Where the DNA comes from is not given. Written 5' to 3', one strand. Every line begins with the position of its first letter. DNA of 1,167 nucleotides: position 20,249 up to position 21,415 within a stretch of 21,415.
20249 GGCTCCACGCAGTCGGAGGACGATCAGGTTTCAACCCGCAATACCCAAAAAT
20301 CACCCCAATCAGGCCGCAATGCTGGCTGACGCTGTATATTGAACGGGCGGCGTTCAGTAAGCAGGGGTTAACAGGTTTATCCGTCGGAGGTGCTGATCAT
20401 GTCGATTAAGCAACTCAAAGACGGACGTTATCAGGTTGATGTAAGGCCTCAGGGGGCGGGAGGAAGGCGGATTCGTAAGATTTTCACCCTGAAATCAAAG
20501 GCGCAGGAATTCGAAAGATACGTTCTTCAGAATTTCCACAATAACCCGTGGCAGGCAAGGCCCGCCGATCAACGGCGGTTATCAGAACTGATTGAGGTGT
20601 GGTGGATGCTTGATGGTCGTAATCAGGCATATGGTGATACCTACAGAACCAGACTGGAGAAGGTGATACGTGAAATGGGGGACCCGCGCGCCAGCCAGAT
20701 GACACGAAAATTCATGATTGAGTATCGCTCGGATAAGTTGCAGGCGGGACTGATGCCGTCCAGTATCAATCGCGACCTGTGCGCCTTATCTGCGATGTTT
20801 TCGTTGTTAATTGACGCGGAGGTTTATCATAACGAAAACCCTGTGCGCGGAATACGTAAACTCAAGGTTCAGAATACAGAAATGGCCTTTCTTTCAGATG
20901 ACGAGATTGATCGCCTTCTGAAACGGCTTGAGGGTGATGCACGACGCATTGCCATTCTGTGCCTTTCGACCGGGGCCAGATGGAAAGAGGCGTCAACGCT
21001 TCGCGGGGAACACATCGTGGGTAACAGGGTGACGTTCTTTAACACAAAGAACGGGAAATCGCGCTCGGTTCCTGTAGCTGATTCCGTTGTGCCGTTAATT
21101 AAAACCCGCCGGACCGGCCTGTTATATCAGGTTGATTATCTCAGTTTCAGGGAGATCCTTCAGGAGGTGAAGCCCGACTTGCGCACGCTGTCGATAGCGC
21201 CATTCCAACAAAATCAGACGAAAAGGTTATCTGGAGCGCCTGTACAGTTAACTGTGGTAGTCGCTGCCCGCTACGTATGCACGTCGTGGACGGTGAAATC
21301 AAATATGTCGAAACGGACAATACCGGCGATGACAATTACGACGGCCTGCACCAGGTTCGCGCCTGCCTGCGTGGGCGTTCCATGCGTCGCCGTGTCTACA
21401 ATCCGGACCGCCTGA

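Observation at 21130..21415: Fusion junction: 3'-truncated integrase joined to 5'-truncated dmsA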

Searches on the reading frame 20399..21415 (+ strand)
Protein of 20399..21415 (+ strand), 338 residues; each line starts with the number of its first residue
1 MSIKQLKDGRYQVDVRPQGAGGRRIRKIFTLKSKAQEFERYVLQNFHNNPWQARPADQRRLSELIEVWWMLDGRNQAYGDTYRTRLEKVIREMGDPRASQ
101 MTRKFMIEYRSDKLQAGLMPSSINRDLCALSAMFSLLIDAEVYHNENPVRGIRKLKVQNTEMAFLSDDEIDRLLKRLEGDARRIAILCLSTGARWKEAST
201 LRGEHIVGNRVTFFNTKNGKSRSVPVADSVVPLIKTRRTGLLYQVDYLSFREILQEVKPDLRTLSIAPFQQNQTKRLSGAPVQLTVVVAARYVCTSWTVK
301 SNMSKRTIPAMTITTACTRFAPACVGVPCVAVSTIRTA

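Call 15: find_encoding_contigs(protein=window:20399-21415:+, flank=10000, max_places=10)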
Protein window:20399-21415:+ (338 aa): 2 contigs read that carry it; 2 places shown.
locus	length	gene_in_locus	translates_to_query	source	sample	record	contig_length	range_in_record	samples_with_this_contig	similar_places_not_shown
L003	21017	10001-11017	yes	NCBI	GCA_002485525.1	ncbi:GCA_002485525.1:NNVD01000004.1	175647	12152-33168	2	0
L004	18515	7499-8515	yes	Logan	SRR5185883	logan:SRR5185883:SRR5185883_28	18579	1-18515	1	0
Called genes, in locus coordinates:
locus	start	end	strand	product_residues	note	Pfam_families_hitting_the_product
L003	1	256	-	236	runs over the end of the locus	-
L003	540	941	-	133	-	-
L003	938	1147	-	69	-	-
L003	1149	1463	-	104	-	-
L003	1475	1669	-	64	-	-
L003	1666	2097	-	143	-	-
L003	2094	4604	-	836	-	PF05840:Phage_GPA, PF23343:REP_ORF2-G2P (weak)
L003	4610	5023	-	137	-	-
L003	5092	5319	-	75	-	PF25738:Derepression (weak)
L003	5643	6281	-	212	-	-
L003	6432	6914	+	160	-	-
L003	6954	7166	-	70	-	-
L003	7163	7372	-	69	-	-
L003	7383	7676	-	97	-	-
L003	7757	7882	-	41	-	-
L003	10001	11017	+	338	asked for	PF24624:Int_N, PF00589:Phage_integrase (weak)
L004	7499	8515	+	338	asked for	PF24624:Int_N, PF00589:Phage_integrase (weak)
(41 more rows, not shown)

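Call 16: search_protein_families(library=pfam, proteins=[window:20399-21412:+], max_evalue=0.01)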
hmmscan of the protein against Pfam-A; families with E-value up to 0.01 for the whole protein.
window:20399-21412:+ (338 aa): 2 families
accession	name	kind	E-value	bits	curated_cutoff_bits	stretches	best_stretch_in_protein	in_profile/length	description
PF24624.1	Int_N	-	2e-30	105.9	27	1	57-156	1-100/100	Phage integrase, N-terminal domain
PF00589.27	Phage_integrase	-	7.1e-06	26.3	27.1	1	164-236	2-81/172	Phage integrase family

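Call 35: list_cluster_members(proteins=[window:20399-21412:+])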
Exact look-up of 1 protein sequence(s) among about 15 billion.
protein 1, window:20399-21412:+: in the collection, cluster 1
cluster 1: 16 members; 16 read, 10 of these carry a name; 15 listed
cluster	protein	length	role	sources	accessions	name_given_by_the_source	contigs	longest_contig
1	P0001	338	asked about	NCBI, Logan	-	-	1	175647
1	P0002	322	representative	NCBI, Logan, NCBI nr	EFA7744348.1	tyrosine-type recombinase/integrase [Escherichia coli]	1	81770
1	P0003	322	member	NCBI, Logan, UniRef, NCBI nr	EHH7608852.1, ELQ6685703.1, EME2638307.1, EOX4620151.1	tyrosine-type recombinase/integrase [Escherichia coli] | phage integrase n=1 Tax=Escherichia coli TaxID=562 RepID=UPI000B7EFF81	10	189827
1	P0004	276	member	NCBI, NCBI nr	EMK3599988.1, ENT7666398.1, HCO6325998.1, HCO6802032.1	TPA: integrase, partial [Escherichia coli] | tyrosine-type recombinase/integrase [Escherichia coli]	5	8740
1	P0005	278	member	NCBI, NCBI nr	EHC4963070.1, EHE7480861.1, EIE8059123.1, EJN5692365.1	tyrosine-type recombinase/integrase, partial [Escherichia coli] | tyrosine-type recombinase/integrase [Escherichia coli]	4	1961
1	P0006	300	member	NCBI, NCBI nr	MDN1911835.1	integrase [Escherichia coli]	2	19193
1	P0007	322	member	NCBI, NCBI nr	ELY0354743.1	tyrosine-type recombinase/integrase, partial [Escherichia coli] | tyrosine-type recombinase/integrase [Escherichia coli]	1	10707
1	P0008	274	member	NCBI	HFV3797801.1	TPA: integrase, partial [Escherichia coli]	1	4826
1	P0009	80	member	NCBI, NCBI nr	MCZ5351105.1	integrase, partial [Escherichia coli] | integrase [Escherichia coli]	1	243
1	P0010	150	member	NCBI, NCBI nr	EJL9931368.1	integrase, partial [Salmonella enterica] | integrase [Salmonella enterica]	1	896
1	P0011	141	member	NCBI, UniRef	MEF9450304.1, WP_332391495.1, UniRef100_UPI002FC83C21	hypothetical protein [Escherichia coli] | phage integrase n=1 Tax=Escherichia coli TaxID=562 RepID=UPI002FC83C21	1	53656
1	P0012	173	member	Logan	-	-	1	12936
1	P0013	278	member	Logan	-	-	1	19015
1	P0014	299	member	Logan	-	-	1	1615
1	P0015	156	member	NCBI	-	-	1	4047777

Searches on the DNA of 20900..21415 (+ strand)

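Call 5: search_dna_similar(query=window:20900-21415:+, collection=ecoli_genomes, mode=near, max_rows=30, rows=spread)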
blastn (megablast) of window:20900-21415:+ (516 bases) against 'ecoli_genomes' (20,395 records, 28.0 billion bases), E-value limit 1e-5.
Records with a match: 5424; places in all: 5429; records where one place covers at least 80% of the query: 26.
Genomes with a match: 5424 of 5426; with a place that covers at least 80% of the query: 26. Places per genome that has any: lowest 1, median 1, highest 2. On chromosomes: 5422 places; on plasmids: 7.
Best place of each record, by identity: >=99% 3317; 95-99% 1808; 90-95% 299.
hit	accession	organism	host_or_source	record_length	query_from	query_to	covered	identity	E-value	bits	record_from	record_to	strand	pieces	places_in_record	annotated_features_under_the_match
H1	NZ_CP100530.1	Escherichia coli strain LH10-b-1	Gallus gallus domesticus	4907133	1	516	100%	100.0%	4e-144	958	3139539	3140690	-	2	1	phage integrase | dmsA: dimethylsulfoxide reductase subunit A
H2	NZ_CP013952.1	Escherichia coli strain HST04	TAKARA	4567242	280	516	46%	100.0%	1e-119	438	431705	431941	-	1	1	dmsA: dimethylsulfoxide reductase subunit A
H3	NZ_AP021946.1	Escherichia coli strain WP2-S18-ESBL-08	-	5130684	280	516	46%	100.0%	1e-119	438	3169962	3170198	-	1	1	dmsA: dimethylsulfoxide reductase subunit A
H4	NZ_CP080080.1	Escherichia coli strain 19SZHZ886Rt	Homo sapiens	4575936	280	516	46%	100.0%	1e-119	438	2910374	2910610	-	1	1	dmsA: dimethylsulfoxide reductase subunit A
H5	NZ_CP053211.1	Escherichia coli strain QDFD216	dog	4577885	280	516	46%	100.0%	1e-119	438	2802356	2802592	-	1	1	dmsA: dimethylsulfoxide reductase subunit A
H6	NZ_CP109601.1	Escherichia coli strain TL-14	Bovine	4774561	280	516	46%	100.0%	1e-119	438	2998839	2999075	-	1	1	dmsA: dimethylsulfoxide reductase subunit A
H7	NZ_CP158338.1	Escherichia coli strain 126096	Homo sapiens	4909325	280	516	46%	100.0%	1e-119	438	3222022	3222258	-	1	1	dmsA: dimethylsulfoxide reductase subunit A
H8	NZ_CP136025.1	Escherichia coli strain GDSC2BY4G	vegetable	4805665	280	516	46%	100.0%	1e-119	438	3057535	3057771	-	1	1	dmsA: dimethylsulfoxide reductase subunit A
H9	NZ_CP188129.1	Escherichia coli strain TUM22199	Laboratory developed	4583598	280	516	46%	100.0%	1e-119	438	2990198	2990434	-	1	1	dmsA: dimethylsulfoxide reductase subunit A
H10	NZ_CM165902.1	Escherichia coli strain N10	Homo sapiens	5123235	280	516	46%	100.0%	1e-119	438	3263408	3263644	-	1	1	dmsA: dimethylsulfoxide reductase subunit A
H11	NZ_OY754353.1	Escherichia coli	-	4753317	280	516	46%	100.0%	1e-119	438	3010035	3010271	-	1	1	dmsA: dimethylsulfoxide reductase subunit A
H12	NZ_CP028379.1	Escherichia coli O145 str. RM9872 strain RM9872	Bos taurus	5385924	280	516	46%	99.6%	5e-118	433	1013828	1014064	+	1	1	dmsA: dimethylsulfoxide reductase subunit A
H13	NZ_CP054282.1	Escherichia coli strain IDR1900005638-01-02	Homo sapiens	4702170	280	516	46%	99.6%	5e-118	433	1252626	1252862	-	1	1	dmsA: dimethylsulfoxide reductase subunit A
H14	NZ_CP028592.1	Escherichia coli strain 150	cattle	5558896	280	516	46%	99.6%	5e-118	433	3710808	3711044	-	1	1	dmsA: dimethylsulfoxide reductase subunit A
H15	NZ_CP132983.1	Escherichia coli strain ARS-C301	Beef Cattle Feces - Rectal Grab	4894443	280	516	46%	99.6%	5e-118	433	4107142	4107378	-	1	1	dmsA: dimethylsulfoxide reductase subunit A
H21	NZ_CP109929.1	Escherichia coli O6:K2:H1 strain C 691-04A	Homo sapiens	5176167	280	516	46%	98.7%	1e-114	422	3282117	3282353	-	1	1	dmsA: dimethylsulfoxide reductase subunit A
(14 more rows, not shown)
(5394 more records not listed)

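Call 7: get_annotated_region(hit=H1, flank=3000)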
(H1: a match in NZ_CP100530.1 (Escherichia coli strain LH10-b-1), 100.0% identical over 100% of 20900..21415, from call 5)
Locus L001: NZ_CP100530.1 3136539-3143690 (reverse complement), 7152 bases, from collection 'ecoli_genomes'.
description: Escherichia coli strain LH10-b-1 chromosome, complete genome
organism: Escherichia coli strain LH10-b-1 (NCBI taxid 562)
replicon: chromosome; assembly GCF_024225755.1
host: Gallus gallus domesticus; source: pooled poultry feces; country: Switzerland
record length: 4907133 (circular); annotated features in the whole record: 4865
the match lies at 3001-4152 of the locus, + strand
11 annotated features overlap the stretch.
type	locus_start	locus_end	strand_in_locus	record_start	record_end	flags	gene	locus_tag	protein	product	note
CDS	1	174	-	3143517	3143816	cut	-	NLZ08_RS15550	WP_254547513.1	hypothetical protein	-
CDS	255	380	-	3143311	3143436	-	-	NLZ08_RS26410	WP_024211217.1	hypothetical protein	-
CDS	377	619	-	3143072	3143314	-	-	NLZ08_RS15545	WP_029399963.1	DUF4754 family protein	-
CDS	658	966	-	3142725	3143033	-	-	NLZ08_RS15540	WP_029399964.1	DUF4761 family protein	-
CDS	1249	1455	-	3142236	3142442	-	-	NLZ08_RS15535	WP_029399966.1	hypothetical protein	-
CDS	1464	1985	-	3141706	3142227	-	-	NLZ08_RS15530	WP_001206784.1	Cox family DNA-binding protein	-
CDS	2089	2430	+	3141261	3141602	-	-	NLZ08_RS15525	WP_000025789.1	helix-turn-helix domain-containing protein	-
CDS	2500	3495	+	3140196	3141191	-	-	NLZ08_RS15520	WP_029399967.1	phage integrase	-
CDS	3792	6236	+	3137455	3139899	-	dmsA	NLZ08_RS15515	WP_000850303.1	dimethylsulfoxide reductase subunit A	-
CDS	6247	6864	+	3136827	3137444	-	dmsB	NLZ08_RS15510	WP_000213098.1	dimethylsulfoxide reductase iron-sulfur subunit DmsB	-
CDS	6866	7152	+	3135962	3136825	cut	dmsC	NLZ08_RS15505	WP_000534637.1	dimethyl sulfoxide reductase anchor subunit DmsC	-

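Call 8: search_dna_similar(query=window:20900-21415:+, collection=ecoli_genomes, mode=near, max_rows=32, rows=best)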
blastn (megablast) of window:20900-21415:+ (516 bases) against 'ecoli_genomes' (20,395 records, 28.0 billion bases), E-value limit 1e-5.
Records with a match: 5424; places in all: 5429; records where one place covers at least 80% of the query: 26.
Genomes with a match: 5424 of 5426; with a place that covers at least 80% of the query: 26. Places per genome that has any: lowest 1, median 1, highest 2. On chromosomes: 5422 places; on plasmids: 7.
Best place of each record, by identity: >=99% 3317; 95-99% 1808; 90-95% 299.
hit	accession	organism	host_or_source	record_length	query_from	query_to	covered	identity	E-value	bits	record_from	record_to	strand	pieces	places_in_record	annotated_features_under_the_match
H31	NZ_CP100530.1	Escherichia coli strain LH10-b-1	Gallus gallus domesticus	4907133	1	516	100%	100.0%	4e-144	958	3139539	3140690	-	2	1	phage integrase | dmsA: dimethylsulfoxide reductase subunit A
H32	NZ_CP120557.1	Escherichia coli strain B771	Homo sapiens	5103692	1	516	100%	100.0%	4e-144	958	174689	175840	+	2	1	phage integrase | dmsA: dimethylsulfoxide reductase subunit A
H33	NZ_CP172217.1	Escherichia coli strain GF4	chicken meat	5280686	1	516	100%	100.0%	4e-144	958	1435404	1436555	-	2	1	tyrosine-type recombinase/integrase | dmsA: dimethylsulfoxide reductase subunit A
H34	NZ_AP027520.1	Escherichia coli strain LR-31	Homo sapiens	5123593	1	516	100%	100.0%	4e-144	958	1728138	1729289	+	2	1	phage integrase | dmsA: dimethylsulfoxide reductase subunit A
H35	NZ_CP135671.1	Escherichia coli strain TUM9803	missing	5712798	1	516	100%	100.0%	4e-144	958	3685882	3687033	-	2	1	phage integrase | dmsA: dimethylsulfoxide reductase subunit A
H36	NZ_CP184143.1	Escherichia coli strain F11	Homo sapiens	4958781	1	516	100%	100.0%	4e-144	958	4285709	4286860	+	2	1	tyrosine-type recombinase/integrase | dmsA: dimethylsulfoxide reductase subunit A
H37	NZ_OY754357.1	Escherichia coli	-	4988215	1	516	100%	100.0%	4e-144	958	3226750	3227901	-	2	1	tyrosine-type recombinase/integrase | dmsA: dimethylsulfoxide reductase subunit A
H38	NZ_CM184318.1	Escherichia coli strain F11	food animal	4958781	1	516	100%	100.0%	4e-144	958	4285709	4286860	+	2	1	phage integrase | dmsA: dimethylsulfoxide reductase subunit A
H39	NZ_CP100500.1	Escherichia coli strain LH50-c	Gallus gallus domesticus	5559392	1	516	100%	99.6%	4e-144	947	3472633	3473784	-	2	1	phage integrase | dmsA: dimethylsulfoxide reductase subunit A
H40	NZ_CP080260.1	Escherichia coli strain 135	Chicken fecal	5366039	1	516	100%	98.5%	4e-144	914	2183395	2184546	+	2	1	phage integrase | dmsA: dimethylsulfoxide reductase subunit A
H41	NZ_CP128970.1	Escherichia coli strain TUM1886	missing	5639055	1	516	100%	98.5%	4e-144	914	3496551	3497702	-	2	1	phage integrase | dmsA: dimethylsulfoxide reductase subunit A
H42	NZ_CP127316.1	Escherichia coli strain Ch1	Gallus gallus domesticus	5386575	1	516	100%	98.5%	4e-144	914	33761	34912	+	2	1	phage integrase | dmsA: dimethylsulfoxide reductase subunit A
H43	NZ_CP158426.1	Escherichia coli strain NRZ14408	Homo sapiens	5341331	1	516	100%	98.5%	4e-144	914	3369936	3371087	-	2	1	tyrosine-type recombinase/integrase | dmsA: dimethylsulfoxide reductase subunit A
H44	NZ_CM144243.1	Escherichia coli strain DG341-1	chicken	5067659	1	516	100%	98.5%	4e-144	914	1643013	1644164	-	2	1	phage integrase | dmsA: dimethylsulfoxide reductase subunit A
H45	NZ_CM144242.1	Escherichia coli strain DG342-2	chicken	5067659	1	516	100%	98.5%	4e-144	914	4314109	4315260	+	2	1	phage integrase | dmsA: dimethylsulfoxide reductase subunit A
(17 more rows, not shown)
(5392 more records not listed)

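Call 22: get_annotated_region(hit=H2, flank=2500)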
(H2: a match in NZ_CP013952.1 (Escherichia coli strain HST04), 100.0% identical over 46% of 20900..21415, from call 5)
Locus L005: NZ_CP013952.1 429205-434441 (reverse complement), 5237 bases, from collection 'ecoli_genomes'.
description: Escherichia coli strain HST04 chromosome, complete genome
organism: Escherichia coli strain HST04 (NCBI taxid 562)
replicon: chromosome; assembly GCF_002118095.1
host: -; source: TAKARA; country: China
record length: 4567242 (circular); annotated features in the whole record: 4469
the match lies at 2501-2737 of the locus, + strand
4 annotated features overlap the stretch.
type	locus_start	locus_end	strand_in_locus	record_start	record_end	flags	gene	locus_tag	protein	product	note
CDS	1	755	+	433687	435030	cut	rarA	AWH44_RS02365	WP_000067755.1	replication-associated recombination protein RarA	-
CDS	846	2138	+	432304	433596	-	serS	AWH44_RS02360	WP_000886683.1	serine--tRNA ligase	-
CDS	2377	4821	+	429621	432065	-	dmsA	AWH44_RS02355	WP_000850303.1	dimethylsulfoxide reductase subunit A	-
CDS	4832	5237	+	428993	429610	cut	dmsB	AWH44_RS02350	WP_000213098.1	dimethylsulfoxide reductase iron-sulfur subunit DmsB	-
